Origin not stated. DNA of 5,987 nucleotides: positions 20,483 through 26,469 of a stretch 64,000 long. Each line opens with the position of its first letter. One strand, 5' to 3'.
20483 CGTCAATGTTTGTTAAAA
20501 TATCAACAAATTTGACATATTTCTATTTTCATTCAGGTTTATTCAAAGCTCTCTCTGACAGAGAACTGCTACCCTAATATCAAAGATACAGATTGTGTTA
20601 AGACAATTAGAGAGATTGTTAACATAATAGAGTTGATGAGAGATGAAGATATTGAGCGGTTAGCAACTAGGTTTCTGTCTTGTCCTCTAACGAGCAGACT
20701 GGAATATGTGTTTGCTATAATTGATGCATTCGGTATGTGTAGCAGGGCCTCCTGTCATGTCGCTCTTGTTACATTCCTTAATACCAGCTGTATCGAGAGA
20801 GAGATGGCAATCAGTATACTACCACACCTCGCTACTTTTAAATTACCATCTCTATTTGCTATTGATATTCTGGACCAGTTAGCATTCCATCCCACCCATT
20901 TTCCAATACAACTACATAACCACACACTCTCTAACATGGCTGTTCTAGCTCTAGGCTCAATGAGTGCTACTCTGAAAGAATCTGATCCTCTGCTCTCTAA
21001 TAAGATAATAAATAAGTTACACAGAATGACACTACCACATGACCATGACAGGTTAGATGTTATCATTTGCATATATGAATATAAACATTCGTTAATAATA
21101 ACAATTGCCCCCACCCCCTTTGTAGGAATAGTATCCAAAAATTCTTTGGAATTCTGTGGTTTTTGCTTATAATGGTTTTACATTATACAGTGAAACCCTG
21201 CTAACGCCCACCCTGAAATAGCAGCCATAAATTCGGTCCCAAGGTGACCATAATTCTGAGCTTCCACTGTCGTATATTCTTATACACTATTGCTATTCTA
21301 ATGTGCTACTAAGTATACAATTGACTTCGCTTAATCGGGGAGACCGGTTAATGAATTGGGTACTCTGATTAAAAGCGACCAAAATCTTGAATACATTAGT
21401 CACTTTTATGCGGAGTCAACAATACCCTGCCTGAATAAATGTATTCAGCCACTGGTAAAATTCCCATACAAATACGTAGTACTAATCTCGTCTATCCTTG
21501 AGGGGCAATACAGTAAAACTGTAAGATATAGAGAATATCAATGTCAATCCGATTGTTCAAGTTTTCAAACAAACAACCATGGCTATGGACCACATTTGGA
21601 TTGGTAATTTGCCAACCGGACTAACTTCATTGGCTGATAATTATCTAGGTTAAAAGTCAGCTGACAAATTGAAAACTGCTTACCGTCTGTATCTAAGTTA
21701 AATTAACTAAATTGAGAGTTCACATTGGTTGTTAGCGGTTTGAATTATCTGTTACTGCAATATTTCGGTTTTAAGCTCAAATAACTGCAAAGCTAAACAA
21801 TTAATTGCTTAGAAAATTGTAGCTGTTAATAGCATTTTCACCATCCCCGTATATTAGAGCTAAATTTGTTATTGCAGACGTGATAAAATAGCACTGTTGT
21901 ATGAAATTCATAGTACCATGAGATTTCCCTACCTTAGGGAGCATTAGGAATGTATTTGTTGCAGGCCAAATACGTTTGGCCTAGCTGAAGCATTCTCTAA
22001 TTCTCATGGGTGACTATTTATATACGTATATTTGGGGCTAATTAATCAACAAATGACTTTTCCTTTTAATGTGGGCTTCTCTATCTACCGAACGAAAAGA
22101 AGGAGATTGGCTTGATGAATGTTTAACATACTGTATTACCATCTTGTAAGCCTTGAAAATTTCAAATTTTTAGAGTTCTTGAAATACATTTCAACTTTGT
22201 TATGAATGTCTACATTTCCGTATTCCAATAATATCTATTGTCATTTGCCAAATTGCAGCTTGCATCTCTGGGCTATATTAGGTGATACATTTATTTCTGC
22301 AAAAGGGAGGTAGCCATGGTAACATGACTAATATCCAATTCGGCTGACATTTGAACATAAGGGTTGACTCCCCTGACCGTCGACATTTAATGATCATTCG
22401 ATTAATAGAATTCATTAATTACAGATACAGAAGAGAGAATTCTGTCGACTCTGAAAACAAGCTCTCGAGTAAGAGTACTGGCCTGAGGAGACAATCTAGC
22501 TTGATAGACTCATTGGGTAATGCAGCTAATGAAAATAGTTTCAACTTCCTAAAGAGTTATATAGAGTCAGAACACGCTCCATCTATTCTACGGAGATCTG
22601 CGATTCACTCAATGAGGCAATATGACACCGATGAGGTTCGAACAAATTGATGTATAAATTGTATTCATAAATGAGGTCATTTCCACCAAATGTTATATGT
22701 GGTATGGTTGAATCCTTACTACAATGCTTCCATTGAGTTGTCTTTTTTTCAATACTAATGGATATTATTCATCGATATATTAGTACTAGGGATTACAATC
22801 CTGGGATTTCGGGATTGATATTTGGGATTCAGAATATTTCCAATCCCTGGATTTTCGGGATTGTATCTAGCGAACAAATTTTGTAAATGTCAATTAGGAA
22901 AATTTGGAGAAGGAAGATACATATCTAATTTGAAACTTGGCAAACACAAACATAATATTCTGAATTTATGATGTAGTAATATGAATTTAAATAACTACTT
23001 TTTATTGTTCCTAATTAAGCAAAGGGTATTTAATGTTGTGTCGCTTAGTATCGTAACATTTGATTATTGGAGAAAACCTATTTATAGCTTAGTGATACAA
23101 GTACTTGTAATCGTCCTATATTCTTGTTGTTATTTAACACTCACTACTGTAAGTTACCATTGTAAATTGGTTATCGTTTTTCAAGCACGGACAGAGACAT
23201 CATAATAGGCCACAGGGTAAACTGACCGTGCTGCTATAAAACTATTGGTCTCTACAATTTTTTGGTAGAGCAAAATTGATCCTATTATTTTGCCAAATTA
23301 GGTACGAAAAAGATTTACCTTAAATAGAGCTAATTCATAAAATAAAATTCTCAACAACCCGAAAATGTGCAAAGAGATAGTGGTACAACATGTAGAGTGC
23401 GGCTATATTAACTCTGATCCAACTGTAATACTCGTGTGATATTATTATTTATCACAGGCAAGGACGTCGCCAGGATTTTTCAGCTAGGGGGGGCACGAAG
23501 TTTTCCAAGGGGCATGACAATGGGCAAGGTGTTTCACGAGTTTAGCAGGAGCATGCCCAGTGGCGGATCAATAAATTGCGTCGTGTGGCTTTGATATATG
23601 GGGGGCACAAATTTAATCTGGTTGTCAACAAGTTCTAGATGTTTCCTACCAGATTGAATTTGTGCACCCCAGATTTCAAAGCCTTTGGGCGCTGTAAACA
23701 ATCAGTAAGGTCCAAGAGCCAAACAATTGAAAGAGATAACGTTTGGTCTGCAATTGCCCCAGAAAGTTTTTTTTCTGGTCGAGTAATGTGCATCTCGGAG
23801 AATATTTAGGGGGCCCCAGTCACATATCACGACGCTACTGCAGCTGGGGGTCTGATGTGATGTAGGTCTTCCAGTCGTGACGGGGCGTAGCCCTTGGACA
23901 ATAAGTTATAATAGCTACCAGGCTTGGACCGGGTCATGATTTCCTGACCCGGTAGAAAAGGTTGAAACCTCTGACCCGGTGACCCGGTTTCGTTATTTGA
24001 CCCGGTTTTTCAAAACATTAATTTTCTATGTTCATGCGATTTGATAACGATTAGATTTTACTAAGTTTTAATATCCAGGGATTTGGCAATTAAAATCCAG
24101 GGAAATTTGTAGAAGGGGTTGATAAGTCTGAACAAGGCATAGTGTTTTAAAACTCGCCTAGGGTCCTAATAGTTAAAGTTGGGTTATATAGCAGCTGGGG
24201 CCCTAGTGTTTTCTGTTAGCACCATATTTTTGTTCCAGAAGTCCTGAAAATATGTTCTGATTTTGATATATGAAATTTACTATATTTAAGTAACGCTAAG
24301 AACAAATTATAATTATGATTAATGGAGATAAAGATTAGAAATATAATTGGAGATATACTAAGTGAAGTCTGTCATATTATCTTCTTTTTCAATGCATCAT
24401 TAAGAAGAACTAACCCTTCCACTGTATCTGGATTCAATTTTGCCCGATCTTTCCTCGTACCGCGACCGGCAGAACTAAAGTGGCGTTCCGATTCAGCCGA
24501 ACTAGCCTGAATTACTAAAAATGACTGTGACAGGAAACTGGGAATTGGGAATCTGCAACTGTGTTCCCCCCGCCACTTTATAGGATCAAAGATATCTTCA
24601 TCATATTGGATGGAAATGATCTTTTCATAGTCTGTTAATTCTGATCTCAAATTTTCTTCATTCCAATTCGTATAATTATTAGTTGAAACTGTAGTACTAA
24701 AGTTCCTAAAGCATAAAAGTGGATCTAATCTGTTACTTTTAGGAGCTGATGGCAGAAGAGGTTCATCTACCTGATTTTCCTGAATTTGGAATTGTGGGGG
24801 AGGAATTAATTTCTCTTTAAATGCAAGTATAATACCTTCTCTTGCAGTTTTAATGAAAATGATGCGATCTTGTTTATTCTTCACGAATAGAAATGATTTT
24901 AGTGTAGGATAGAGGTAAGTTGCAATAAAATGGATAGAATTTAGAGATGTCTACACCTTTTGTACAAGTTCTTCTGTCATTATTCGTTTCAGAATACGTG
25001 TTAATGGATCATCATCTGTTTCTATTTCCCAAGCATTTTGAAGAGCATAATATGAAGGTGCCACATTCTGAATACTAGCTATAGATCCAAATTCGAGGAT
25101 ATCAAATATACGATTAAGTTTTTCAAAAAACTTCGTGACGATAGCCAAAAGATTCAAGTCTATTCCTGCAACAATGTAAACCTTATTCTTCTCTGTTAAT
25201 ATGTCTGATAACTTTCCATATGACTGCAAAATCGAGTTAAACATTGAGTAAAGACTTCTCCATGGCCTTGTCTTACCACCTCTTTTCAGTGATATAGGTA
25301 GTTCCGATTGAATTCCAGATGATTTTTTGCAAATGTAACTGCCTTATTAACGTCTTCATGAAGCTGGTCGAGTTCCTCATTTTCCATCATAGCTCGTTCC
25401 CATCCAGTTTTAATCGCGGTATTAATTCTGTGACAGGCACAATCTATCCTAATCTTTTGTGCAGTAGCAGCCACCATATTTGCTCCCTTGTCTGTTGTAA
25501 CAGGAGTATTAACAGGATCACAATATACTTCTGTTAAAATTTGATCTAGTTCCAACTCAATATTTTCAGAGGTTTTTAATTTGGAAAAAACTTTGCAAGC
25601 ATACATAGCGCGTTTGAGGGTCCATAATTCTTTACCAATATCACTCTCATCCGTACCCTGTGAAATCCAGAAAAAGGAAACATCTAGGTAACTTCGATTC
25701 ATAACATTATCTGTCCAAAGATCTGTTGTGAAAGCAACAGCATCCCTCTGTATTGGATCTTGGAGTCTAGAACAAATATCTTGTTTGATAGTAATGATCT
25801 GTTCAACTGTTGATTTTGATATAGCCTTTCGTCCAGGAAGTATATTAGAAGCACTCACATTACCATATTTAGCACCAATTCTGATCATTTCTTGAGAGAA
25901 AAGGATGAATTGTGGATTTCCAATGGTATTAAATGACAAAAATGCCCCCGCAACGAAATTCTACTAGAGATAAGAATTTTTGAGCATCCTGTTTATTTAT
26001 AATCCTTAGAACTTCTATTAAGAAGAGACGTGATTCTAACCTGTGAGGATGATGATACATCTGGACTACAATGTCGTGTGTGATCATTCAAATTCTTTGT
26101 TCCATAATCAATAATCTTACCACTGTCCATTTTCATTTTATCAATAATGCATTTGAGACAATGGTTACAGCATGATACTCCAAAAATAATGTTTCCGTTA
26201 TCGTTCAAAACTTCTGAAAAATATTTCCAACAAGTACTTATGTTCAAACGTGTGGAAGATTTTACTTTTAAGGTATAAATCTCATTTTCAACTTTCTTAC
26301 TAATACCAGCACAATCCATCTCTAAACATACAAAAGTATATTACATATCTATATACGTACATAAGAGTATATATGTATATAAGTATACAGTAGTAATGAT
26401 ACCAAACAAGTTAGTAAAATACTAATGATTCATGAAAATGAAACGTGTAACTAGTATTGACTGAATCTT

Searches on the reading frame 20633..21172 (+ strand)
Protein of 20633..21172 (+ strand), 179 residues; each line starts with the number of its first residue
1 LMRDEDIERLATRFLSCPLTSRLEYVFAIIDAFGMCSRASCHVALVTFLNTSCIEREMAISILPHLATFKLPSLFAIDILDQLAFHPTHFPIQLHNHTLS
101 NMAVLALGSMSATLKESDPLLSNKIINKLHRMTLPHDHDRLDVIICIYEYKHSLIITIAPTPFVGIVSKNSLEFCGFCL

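Call 53: search_protein_families(library=pfam, proteins=[window:20633-21172:+], max_evalue=1)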
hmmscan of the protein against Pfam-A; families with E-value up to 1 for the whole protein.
window:20633-21172:+ (179 aa): 1 family
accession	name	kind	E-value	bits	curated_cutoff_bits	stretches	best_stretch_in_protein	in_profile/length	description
PF16307.10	DUF4949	-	0.087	13.4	31.1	1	96-159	31-95/110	Domain of unknown function (DUF4949)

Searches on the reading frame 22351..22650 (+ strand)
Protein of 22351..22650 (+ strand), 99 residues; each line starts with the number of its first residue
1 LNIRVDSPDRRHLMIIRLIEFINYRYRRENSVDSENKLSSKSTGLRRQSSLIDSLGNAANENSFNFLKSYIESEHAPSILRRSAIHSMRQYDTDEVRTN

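Call 53: search_protein_families(library=pfam, proteins=[window:22351-22650:+], max_evalue=1)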
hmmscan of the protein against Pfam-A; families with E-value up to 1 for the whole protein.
window:22351-22650:+ (99 aa): 2 families
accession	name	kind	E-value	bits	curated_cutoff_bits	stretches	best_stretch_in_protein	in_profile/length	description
PF01347.28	Vitellogenin_N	-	0.065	12.2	24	1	51-90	482-522/590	Lipoprotein amino terminal region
PF13646.12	HEAT_2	-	0.12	13.1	27.7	1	50-96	19-63/88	HEAT repeats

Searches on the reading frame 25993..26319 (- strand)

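Call 53: search_protein_families(library=pfam, proteins=[window:25993-26319:-], max_evalue=1)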
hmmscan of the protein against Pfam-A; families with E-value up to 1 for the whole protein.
window:25993-26319:- (108 aa): 1 family
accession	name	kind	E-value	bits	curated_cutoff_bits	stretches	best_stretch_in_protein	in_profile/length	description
PF15976.11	CooC_C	-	0.065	13.7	29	1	25-57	11-43/93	CS1-pili formation C-terminal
